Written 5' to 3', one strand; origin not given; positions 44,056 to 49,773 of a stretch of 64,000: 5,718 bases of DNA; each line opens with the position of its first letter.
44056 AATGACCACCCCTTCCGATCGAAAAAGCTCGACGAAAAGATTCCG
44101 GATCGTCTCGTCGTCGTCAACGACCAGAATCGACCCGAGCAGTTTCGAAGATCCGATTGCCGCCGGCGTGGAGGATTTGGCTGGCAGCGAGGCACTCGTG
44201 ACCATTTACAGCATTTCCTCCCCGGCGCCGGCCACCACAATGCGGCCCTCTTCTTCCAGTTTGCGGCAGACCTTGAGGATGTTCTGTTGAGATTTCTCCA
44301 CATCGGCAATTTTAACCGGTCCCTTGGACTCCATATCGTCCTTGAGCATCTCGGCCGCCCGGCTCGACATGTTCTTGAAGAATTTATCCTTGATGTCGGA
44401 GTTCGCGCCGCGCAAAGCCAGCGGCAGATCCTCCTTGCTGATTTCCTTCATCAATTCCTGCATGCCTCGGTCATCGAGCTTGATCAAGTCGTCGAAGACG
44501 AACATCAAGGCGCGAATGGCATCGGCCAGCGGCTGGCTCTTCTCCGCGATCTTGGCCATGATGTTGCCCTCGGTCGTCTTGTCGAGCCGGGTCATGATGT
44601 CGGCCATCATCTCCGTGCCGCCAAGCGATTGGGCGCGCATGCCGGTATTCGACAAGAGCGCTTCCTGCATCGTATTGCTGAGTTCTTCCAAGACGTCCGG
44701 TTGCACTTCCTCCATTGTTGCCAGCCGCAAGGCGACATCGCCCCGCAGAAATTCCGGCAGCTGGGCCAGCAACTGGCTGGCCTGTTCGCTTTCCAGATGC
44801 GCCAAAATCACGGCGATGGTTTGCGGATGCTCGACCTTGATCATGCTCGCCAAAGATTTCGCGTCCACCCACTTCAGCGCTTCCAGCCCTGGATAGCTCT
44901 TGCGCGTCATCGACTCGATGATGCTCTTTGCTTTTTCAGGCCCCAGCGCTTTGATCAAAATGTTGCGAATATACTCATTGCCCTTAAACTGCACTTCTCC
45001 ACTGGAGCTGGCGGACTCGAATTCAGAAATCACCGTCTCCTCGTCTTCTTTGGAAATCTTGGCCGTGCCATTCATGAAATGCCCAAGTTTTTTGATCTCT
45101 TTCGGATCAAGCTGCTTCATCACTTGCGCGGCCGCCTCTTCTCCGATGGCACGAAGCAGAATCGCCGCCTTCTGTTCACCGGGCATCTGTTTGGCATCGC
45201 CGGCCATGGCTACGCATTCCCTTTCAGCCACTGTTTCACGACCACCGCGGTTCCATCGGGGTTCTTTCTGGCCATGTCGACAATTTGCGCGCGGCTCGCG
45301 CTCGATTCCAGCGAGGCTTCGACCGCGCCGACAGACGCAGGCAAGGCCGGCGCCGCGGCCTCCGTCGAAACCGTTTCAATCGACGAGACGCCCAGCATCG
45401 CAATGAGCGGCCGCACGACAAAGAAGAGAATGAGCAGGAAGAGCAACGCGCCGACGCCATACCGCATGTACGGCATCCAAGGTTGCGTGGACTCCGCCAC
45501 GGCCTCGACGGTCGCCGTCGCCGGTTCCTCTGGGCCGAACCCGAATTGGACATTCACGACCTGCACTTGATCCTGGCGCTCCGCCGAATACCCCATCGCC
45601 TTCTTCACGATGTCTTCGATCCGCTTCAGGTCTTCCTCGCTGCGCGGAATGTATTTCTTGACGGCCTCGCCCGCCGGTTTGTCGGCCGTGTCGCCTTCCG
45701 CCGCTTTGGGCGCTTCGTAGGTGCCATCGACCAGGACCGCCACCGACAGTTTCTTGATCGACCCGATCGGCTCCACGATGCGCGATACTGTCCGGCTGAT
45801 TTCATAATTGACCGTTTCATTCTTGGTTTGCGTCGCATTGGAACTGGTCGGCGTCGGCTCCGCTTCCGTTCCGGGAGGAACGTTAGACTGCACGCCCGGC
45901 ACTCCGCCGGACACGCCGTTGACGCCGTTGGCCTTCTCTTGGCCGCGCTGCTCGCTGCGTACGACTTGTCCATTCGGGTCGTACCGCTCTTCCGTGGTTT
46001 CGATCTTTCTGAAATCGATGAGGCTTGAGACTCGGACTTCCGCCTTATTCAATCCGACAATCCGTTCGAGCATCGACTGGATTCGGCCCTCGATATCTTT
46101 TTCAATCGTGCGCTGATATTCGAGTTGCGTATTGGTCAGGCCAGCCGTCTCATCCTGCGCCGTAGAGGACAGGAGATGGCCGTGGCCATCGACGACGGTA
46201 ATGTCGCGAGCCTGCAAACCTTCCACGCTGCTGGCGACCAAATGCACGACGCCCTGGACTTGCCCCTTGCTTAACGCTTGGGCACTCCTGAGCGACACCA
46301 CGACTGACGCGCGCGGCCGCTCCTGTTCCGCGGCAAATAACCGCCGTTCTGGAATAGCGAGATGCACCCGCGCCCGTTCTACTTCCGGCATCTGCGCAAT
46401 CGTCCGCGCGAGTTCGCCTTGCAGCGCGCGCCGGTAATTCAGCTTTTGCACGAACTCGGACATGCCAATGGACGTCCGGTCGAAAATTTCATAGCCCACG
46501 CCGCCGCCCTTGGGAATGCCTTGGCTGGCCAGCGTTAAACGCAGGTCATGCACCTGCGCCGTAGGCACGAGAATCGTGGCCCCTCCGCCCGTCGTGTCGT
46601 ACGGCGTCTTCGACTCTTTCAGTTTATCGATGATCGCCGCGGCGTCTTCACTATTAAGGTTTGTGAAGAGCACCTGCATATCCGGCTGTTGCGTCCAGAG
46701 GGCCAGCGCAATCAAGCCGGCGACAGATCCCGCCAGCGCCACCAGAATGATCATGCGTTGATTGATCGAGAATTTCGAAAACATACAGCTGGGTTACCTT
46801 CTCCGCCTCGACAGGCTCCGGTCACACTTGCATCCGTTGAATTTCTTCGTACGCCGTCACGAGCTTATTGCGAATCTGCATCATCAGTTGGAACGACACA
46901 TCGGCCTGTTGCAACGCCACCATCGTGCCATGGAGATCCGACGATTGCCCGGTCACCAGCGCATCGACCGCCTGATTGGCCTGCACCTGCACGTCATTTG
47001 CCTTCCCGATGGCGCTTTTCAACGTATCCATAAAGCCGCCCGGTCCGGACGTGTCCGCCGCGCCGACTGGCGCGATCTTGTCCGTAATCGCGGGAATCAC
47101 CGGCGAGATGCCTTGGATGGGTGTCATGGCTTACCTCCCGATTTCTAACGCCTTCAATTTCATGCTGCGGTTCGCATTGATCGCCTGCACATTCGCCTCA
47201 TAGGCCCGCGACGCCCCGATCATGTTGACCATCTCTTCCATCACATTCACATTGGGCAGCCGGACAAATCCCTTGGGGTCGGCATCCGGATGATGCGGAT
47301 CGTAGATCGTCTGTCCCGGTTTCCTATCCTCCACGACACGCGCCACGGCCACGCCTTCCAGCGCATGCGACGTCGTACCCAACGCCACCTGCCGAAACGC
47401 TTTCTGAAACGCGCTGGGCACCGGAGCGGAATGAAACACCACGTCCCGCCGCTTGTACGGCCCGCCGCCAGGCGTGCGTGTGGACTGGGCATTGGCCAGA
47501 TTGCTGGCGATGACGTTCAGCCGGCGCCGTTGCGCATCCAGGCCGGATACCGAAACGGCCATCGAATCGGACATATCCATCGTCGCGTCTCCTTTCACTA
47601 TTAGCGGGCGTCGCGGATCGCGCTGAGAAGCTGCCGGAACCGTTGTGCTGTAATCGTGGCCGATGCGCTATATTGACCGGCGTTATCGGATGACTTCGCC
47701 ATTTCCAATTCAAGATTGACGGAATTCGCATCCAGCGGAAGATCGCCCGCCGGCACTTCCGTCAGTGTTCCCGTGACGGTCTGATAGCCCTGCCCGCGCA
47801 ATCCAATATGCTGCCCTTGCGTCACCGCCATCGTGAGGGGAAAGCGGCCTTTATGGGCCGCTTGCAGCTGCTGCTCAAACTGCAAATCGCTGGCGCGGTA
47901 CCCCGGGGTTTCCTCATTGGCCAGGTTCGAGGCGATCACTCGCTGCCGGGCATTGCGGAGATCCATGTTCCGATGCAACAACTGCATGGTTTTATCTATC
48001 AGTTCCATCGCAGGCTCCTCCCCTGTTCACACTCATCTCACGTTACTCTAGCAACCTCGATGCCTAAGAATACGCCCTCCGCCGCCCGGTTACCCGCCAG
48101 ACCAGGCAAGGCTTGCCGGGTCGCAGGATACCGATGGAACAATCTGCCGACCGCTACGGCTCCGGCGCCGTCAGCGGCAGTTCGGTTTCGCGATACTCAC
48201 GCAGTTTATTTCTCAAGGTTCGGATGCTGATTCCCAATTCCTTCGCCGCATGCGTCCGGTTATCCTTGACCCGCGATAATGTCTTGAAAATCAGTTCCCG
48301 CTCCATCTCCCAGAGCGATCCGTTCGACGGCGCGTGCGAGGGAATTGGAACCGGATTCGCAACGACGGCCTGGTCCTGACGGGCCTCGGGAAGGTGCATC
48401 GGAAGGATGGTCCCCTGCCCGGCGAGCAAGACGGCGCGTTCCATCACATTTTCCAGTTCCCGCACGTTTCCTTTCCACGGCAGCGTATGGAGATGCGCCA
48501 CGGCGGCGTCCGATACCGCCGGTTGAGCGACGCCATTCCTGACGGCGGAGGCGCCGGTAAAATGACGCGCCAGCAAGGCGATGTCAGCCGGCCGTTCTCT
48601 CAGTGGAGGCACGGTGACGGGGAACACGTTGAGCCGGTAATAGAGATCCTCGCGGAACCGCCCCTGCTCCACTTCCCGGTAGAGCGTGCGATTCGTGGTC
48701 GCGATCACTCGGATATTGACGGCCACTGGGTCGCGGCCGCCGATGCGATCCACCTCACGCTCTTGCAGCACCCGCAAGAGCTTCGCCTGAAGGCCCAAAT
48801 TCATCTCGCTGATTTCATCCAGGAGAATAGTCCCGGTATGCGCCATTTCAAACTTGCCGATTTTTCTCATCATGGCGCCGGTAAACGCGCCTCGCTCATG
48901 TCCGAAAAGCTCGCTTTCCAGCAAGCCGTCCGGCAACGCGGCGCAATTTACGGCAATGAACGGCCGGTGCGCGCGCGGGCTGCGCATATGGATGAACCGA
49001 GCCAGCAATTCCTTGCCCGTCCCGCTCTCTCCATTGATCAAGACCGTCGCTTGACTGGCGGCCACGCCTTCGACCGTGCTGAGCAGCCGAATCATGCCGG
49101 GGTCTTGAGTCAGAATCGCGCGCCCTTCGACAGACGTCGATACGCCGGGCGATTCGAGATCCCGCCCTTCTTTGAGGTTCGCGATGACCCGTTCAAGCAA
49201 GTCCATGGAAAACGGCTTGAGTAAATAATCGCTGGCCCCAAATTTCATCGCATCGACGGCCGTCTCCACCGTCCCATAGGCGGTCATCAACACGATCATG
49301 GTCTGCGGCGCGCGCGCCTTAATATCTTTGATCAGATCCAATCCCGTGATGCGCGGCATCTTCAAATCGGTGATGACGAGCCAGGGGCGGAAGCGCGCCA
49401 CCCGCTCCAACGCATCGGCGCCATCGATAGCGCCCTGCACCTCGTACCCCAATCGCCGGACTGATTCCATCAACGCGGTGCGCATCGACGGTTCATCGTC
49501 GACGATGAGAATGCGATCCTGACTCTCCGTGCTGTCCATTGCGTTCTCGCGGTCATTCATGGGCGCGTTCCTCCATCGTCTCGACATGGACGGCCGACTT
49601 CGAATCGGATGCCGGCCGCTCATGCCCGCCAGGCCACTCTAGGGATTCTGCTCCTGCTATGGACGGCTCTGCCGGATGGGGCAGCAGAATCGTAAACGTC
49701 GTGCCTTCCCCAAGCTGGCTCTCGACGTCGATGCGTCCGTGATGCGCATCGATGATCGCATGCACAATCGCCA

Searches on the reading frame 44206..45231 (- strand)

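Call 75: search_protein_families(library=pfam, proteins=[window:44206-45231:-], max_evalue=0.00001)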
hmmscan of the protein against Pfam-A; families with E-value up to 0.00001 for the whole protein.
window:44206-45231:- (341 aa): 4 families
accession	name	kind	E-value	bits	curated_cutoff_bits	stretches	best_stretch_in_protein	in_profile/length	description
PF01706.21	FliG_C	-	6.5e-42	142.6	23.3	1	227-332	2-107/108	FliG C-terminal domain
PF14842.11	FliG_N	-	2e-33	115.6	25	2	15-111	1-98/104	FliG N-terminal domain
PF14841.11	FliG_M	-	1.3e-27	96.3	25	1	125-196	2-73/76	FliG middle domain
PF03448.22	MgtE_N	-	7e-08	33.4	25.9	0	135-195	2-60/102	MgtE intracellular N domain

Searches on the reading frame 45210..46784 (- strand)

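Call 75: search_protein_families(library=pfam, proteins=[window:45210-46784:-], max_evalue=0.00001)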
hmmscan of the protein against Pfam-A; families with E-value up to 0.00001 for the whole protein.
window:45210-46784:- (524 aa): 2 families
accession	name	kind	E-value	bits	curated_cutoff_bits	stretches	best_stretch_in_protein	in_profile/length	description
PF01514.23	YscJ_FliF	-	7.1e-69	231.7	24.4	1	32-206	2-178/179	Secretory protein of YscJ/FliF family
PF08345.17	YscJ_FliF_C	-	2.5e-45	155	23.8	1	239-414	1-147/147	Flagellar M-ring protein C-terminal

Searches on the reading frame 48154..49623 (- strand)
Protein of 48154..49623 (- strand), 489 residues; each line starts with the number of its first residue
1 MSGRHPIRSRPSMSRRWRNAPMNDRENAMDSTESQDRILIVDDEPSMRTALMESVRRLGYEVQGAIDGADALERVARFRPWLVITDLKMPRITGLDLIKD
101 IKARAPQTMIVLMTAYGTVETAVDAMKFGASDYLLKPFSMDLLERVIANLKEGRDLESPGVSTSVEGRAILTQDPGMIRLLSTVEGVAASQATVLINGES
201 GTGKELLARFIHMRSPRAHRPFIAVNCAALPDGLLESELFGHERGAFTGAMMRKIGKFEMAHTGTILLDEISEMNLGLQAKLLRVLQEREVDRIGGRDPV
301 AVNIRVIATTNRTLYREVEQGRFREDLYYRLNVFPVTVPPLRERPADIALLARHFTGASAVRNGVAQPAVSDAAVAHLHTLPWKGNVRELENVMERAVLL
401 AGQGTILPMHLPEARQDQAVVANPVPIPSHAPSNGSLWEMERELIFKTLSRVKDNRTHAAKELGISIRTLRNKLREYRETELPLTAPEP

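Call 75: search_protein_families(library=pfam, proteins=[window:48154-49623:-], max_evalue=0.00001)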
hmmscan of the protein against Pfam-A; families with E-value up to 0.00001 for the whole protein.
window:48154-49623:- (489 aa): 6 families
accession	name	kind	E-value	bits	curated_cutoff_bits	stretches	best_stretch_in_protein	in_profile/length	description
PF00158.32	Sigma54_activat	-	1.6e-68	230.1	20.2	1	171-336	2-167/168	Sigma-54 interaction domain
PF00072.30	Response_reg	-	8.6e-29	100.4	30.2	1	38-146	1-109/111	Response regulator receiver domain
PF25601.1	AAA_lid_14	-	2.2e-21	75.9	27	1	342-419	1-78/87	AAA+ ATPase lid domain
PF14532.12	Sigma54_activ_2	-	3.4e-18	66.6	25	1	177-341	7-138/138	Sigma-54 interaction domain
PF02954.25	HTH_8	-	5e-12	45.8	22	1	436-477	1-42/42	Bacterial regulatory protein, Fis family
PF07728.20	AAA_5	-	2.2e-06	28.1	22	1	194-314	2-125/139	AAA domain (dynein-related subfamily)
